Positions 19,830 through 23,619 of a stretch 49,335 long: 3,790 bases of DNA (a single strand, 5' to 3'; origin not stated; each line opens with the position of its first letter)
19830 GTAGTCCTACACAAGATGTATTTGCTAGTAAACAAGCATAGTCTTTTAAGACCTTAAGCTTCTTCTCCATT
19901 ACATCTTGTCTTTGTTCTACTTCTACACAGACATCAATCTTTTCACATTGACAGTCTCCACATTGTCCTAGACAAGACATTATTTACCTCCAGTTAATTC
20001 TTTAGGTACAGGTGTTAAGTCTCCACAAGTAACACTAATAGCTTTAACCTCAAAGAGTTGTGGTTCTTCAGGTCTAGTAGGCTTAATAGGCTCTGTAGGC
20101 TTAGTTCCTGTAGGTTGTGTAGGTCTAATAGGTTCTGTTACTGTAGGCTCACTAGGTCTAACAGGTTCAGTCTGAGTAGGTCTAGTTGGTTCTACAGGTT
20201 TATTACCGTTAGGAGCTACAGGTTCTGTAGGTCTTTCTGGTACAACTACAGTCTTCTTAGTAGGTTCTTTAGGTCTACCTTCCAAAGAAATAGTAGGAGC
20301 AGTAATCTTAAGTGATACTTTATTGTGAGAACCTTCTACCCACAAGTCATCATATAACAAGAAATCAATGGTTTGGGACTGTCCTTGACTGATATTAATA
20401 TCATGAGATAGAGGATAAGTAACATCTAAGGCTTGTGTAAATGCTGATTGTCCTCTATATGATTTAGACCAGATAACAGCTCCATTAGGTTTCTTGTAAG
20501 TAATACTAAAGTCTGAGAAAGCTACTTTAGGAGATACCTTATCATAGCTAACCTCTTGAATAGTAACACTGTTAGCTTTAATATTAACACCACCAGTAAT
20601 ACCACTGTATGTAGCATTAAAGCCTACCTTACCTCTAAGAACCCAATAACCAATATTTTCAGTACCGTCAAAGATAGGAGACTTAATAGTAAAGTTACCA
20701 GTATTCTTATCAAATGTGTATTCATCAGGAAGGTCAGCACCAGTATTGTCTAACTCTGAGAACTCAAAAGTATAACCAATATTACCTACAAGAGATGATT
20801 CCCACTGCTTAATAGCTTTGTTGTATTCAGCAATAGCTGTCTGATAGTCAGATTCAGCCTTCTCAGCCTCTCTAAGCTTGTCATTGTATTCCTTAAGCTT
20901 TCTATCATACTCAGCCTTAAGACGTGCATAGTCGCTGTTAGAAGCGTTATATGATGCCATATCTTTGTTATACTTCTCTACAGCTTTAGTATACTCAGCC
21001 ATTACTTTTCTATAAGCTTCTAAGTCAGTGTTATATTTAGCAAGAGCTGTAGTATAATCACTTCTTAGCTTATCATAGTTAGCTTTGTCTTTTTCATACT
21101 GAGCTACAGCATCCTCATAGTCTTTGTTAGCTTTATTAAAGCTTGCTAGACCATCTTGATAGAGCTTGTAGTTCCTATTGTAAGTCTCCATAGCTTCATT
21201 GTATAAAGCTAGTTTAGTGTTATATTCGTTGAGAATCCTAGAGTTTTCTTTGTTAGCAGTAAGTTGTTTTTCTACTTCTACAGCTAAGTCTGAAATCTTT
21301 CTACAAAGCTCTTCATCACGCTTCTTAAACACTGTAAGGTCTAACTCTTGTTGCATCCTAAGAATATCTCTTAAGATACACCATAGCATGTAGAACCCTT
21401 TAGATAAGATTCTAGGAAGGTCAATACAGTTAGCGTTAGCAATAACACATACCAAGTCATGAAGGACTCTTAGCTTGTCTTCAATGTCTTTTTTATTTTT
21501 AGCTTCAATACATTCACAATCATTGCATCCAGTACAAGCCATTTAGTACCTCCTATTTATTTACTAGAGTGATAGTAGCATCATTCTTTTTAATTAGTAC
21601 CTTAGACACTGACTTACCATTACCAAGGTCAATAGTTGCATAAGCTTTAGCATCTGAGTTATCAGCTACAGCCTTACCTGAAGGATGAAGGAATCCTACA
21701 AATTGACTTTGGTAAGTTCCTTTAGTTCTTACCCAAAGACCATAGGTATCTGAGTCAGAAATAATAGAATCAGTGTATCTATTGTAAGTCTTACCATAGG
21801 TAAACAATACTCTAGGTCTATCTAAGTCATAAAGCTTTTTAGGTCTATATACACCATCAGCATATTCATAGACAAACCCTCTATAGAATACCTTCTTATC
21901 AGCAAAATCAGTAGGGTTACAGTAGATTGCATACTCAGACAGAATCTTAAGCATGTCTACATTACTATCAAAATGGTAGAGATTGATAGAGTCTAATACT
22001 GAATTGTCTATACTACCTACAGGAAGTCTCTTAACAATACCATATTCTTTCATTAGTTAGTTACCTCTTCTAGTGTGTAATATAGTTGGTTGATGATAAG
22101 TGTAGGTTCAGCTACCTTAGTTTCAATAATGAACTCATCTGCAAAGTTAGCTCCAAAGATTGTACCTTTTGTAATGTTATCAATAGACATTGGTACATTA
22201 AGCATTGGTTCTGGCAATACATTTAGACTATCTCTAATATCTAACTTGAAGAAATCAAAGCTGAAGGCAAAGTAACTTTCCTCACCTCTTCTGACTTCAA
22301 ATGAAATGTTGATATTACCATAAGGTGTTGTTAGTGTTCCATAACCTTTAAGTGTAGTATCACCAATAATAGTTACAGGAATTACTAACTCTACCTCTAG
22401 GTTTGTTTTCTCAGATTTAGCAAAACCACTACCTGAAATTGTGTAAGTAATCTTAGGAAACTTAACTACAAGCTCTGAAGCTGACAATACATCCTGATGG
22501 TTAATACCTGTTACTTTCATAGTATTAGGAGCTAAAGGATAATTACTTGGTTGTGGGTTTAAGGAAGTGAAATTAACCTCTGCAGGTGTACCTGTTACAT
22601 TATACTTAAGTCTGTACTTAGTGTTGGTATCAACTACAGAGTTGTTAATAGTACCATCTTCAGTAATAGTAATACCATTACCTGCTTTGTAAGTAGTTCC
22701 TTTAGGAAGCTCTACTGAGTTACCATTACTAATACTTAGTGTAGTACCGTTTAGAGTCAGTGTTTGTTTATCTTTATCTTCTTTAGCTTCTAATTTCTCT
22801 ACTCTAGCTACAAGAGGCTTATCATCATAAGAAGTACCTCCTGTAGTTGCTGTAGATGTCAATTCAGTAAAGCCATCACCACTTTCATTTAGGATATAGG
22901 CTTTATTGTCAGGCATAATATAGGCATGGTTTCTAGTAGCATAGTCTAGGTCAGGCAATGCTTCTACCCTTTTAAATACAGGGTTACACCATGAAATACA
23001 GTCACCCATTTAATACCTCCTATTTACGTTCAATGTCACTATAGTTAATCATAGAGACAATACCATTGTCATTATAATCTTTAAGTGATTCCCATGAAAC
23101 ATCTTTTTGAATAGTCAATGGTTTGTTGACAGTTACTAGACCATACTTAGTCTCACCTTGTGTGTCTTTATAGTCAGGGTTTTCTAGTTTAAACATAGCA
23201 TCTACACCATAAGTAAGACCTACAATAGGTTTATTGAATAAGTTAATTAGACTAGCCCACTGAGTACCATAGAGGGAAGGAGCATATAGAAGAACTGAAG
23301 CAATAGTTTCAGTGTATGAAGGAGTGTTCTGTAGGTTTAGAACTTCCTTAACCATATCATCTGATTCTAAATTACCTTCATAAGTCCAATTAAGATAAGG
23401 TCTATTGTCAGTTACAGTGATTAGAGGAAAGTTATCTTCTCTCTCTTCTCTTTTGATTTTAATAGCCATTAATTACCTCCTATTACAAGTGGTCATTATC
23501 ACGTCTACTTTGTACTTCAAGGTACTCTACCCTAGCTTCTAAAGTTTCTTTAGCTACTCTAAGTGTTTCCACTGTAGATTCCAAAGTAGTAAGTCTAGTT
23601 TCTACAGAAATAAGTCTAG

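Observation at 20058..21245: Fibre protein with 21 aromatic-phased heptads and a 20-proline tract of equal physical length: a possible antigen I/II-type alpha/PPII hairpin stalk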

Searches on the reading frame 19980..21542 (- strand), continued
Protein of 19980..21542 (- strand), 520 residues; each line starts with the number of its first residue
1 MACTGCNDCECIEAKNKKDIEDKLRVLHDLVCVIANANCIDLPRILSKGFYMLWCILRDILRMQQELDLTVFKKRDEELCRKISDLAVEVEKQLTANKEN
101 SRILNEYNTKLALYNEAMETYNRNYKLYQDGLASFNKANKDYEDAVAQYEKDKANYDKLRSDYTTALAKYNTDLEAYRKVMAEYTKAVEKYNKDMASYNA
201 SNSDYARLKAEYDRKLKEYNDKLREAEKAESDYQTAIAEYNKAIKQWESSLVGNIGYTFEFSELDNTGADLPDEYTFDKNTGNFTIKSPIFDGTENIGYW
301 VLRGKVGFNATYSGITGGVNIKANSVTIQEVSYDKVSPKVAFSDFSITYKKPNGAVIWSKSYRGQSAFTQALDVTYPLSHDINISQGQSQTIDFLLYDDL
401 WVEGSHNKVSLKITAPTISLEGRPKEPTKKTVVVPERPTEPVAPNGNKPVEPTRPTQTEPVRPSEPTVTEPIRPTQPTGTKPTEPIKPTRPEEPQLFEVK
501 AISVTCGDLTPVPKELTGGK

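Call 51: search_solved_structures(query=A5, max_evalue=1, show_alignments=4)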
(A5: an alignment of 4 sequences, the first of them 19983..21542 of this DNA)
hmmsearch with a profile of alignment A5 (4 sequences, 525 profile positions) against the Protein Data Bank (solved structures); distinct sequences matched with E-value up to 1: 17.
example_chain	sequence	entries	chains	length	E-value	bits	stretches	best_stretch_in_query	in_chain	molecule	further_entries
5dz8_A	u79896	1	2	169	6.7e-34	121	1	267-422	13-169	BspA (BspA_V)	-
6tzl_A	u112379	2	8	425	0.0037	19.6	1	163-216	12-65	Surface protein adhesin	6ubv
4l8j_A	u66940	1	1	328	0.019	17.2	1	96-191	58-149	Putative efflux transporter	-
3etw_A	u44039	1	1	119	0.055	15.7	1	98-191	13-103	Adhesin A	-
2gl2_A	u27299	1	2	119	0.061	15.6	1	98-191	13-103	adhesion A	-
3etz_A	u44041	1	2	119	0.062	15.5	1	98-191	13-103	Adhesin A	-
2qa7_A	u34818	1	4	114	0.065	15.5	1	134-219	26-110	Huntingtin-interacting protein 1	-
3etx_A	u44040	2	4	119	0.1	14.8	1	106-191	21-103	Adhesin A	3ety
3i00_A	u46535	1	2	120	0.14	14.4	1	134-219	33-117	Huntingtin-interacting protein 1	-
2lni_A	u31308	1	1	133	0.16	14.2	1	101-214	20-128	Stress-induced-phosphoprotein 1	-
8ppr_Z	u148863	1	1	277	0.18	14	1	76-281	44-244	ZW10 interactor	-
3iox_A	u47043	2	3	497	0.24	13.6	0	447-498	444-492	AgI/II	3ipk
1wpa_A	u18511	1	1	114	0.24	13.6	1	175-244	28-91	Occludin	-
3g7c_A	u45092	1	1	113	0.32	13.2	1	175-244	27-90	Occludin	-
4xa3_A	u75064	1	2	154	0.66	12.1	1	134-221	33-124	Gp7-MYH7(1361-1425)-Eb1 chimera protein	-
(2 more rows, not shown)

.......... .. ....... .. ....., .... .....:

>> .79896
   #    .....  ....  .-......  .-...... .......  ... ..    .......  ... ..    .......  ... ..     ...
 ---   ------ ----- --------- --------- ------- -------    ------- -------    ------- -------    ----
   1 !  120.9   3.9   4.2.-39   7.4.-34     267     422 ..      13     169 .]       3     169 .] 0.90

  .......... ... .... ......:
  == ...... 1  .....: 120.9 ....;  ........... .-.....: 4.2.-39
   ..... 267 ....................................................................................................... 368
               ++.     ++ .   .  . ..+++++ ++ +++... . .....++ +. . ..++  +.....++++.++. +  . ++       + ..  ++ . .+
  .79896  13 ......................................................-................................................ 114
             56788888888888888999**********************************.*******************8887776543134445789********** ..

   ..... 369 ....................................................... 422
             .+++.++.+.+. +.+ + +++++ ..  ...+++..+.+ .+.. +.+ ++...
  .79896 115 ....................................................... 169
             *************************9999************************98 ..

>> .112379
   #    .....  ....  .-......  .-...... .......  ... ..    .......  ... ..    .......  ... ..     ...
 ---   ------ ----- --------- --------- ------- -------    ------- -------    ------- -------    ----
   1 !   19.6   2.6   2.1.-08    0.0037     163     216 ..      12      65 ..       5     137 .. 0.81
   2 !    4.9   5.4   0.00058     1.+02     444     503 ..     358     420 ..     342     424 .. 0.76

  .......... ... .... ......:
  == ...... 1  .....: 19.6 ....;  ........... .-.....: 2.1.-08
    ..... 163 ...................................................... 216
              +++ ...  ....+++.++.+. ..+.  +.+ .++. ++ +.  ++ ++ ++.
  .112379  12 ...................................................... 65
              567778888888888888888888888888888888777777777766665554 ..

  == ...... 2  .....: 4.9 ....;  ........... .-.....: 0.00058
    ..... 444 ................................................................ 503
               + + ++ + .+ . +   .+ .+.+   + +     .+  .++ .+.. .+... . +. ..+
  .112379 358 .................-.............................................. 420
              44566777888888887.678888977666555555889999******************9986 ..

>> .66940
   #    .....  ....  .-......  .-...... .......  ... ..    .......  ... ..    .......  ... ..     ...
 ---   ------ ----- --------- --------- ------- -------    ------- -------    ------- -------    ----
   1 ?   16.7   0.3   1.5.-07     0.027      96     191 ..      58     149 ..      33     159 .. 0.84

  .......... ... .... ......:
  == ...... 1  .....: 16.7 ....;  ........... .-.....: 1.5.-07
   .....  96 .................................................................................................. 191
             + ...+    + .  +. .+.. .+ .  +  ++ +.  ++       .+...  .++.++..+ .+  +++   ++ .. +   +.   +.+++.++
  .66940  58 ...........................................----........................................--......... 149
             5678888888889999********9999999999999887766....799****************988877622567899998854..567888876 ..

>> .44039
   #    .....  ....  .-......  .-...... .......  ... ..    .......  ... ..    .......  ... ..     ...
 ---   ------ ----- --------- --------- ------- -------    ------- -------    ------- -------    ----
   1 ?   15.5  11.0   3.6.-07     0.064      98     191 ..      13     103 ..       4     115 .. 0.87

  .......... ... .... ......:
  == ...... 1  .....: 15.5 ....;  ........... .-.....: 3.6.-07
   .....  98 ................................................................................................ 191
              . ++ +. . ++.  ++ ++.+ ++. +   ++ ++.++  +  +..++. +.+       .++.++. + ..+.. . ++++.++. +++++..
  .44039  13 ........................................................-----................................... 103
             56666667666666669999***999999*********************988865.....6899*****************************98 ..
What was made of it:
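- The 6tzl and 3iox hits are marginal (E 0.0037 and 0.24; call 51) and could reflect convergent composition.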

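Call 59: list_cluster_members(proteins=[P0001, P0002, P0003, P0004, P0012, P0017])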
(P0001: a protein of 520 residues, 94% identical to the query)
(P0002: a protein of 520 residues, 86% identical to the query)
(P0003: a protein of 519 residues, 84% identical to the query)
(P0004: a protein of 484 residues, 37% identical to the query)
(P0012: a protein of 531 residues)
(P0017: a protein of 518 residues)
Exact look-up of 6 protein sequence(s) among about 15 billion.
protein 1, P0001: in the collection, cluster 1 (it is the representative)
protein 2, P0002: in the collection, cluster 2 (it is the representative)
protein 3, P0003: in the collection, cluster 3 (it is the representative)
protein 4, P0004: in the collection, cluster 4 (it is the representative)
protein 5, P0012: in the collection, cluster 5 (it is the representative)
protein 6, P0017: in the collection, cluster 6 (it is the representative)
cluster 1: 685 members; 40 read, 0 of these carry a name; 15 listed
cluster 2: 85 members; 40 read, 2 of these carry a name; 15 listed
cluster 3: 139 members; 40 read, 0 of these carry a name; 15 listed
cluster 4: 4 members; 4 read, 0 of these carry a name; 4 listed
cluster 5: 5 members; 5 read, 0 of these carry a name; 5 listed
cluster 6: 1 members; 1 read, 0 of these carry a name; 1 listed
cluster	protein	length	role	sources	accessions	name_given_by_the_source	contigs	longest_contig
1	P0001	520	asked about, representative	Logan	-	-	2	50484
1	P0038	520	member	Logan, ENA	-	-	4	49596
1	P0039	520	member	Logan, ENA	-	-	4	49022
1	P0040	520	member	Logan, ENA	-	-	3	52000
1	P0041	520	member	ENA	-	-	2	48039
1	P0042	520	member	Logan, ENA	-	-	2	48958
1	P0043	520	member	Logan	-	-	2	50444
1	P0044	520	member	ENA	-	-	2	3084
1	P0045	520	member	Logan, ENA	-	-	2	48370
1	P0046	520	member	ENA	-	-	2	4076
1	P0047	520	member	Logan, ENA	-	-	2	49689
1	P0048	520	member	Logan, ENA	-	-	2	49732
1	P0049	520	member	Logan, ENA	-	-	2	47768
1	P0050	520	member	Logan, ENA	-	-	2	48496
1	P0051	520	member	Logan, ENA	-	-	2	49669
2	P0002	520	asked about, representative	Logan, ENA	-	-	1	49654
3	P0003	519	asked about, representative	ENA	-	-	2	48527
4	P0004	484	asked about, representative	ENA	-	-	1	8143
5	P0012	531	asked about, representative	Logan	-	-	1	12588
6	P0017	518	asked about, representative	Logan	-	-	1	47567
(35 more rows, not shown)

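Call 67: fold_search(model_id=the predicted structure, library=viral)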
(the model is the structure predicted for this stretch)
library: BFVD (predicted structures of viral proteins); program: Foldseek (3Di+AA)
matches with E <= 10: 491; with E <= 0.001: 6
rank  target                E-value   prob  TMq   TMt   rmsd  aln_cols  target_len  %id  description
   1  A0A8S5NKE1            1.0e-16  1.00  0.32  0.23  39.5       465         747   20  Adhesin protein [Siphoviridae sp. ctK0l2]
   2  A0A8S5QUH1            6.5e-10  1.00  0.28  0.31   3.6       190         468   16  MucBP domain-containing protein [Siphoviridae sp. ctzSN25]
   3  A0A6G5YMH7            2.8e-06  1.00  0.23  0.32  15.1       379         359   12  (no name in the UniProt tables at hand)
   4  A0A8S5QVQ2            3.4e-06  1.00  0.17  0.19  31.0       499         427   15  Glucan-binding protein C [Siphoviridae sp. ctzSN25]
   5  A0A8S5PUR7            4.0e-06  1.00  0.23  0.43   4.8       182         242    7  Uncharacterized protein [Siphoviridae sp. ctrAf3]
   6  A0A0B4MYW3            7.4e-06  1.00  0.23  0.41   6.2       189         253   13  Uncharacterized protein [Streptococcus phage SOCP]
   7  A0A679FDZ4            1.1e-03  0.80  0.15  0.15  56.7       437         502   12  Phage tail fiber protein [Cronobacter phage vB_CsaP_009]
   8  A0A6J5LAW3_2          1.1e-03  0.90  0.13  0.07  16.0       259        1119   12  Uncharacterized protein [uncultured Caudovirales phage]
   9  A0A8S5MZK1            1.8e-03  0.97  0.13  0.21   7.6       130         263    8  Uncharacterized protein [Siphoviridae sp. ctoMB99]
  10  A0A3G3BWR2            3.8e-03  0.23  0.10  0.06  80.8       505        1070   14  (no name in the UniProt tables at hand)
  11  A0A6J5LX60            6.6e-03  0.63  0.12  0.06  11.4       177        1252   11  Uncharacterized protein [uncultured Caudovirales phage]
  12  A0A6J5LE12            7.4e-03  0.21  0.07  0.21  16.1       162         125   11  Uncharacterized protein [uncultured Caudovirales phage]
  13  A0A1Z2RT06            1.0e-02  0.28  0.12  0.05  98.9       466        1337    8  (no name in the UniProt tables at hand)
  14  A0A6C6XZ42            1.3e-02  0.20  0.08  0.09  17.6       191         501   10  (no name in the UniProt tables at hand)
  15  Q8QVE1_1              1.4e-02  0.51  0.11  0.06  21.5       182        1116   14  (no name in the UniProt tables at hand)
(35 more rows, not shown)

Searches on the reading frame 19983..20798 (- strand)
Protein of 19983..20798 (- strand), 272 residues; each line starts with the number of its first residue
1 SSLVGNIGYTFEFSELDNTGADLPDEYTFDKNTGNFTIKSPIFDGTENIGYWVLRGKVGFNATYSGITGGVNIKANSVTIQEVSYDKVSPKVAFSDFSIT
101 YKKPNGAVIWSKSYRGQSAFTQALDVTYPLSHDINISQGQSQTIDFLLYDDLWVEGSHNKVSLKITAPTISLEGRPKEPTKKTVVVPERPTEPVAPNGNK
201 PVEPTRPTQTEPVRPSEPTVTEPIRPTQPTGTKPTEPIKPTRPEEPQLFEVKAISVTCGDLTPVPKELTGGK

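Call 52: predict_structure(alignment_id=A4)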
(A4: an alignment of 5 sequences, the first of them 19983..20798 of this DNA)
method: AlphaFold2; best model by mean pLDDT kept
length: 272 residues; sequences in the alignment: 5
mean_pLDDT: 65.0   pTM: 0.54
mean pLDDT of the five models: 65.0, 59.8, 59.1, 57.3, 54.5
residues with pLDDT >= 90: 36; 70-90: 94; 50-70: 47; < 50: 95
segments of 3 or more residues with pLDDT < 50: 1-5, 18-22, 173-236, 252-272
pLDDT, mean of each block of 10 residues (from residue 1): 49 60 67 84 83 89 70 83 91 84 89 87 91 73 84 63 75 44 41 38 40 43 45 48 57 43 39 30
secondary structure, 60 per line:
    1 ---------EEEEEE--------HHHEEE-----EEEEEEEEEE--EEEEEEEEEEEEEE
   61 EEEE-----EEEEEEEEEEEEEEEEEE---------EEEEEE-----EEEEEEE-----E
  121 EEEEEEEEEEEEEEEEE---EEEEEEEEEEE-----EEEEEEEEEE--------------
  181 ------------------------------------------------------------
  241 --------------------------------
elements in order: E10-15 E27-29 E35-44 E47-64 E70-87 E97-102 E108-114 E120-137 E141-151 E157-166
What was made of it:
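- The Pro tract falls to 38-48 when aa 1-248 are removed, using the same homologs trimmed to the same region (call 52).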

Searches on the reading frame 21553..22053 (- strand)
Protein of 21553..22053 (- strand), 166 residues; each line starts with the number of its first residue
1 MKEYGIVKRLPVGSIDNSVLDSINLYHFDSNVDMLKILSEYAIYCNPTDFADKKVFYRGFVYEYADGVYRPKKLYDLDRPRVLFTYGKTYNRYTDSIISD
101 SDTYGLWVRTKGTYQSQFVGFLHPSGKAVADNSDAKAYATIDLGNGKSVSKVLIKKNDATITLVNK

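Call 5: search_protein_families(library=pfam, proteins=[window:21553-22053:-], max_evalue=1)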
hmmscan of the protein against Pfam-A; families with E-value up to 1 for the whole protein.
window:21553-22053:- (166 aa): 1 family
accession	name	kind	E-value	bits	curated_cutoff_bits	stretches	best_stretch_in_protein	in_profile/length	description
PF21537.2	DUF1980_C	-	0.035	14.2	25.9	1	42-64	37-59/141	DUF1980 C-terminal domain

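Call 9: search_protein_families(library=phrogs, proteins=[window:21553-22053:-], max_evalue=0.001)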
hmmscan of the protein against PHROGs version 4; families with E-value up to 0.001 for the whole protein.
window:21553-22053:- (166 aa): 0 families

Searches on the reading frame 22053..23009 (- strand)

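Call 5: search_protein_families(library=pfam, proteins=[window:22053-23009:-], max_evalue=1)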
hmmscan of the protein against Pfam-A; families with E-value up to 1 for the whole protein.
window:22053-23009:- (318 aa): 4 families
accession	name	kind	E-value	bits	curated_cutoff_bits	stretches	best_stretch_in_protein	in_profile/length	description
PF14059.11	DUF4251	-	0.002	18.6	27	0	218-266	75-121/133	Domain of unknown function (DUF4251)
PF16370.11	MetallophosC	-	0.018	15.6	29.7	1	110-156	18-66/168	C terminal of Calcineurin-like phosphoesterase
PF09255.16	Antig_Caf1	-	0.029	14.9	25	1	105-155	8-57/136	Caf1 Capsule antigen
PF12604.14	gp37_C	-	0.073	13.7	22.5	1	94-155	11-75/95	Tail fibre protein gp37 C terminal domain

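Call 9: search_protein_families(library=phrogs, proteins=[window:22053-23009:-], max_evalue=0.001)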
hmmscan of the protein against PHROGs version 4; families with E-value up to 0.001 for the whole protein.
window:22053-23009:- (318 aa): 0 families

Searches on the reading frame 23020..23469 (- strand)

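Call 9: search_protein_families(library=phrogs, proteins=[window:23020-23469:-], max_evalue=0.001)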
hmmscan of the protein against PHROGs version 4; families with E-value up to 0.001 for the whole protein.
window:23020-23469:- (149 aa): 1 family
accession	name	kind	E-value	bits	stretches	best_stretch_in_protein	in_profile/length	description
phrog_1554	-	unknown function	0.00017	22.4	1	60-147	123-209/212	-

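Call 24: search_protein_families(library=pfam, proteins=[window:23020-23469:-], max_evalue=0.01)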
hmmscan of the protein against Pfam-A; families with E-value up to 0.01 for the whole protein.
window:23020-23469:- (149 aa): 0 families
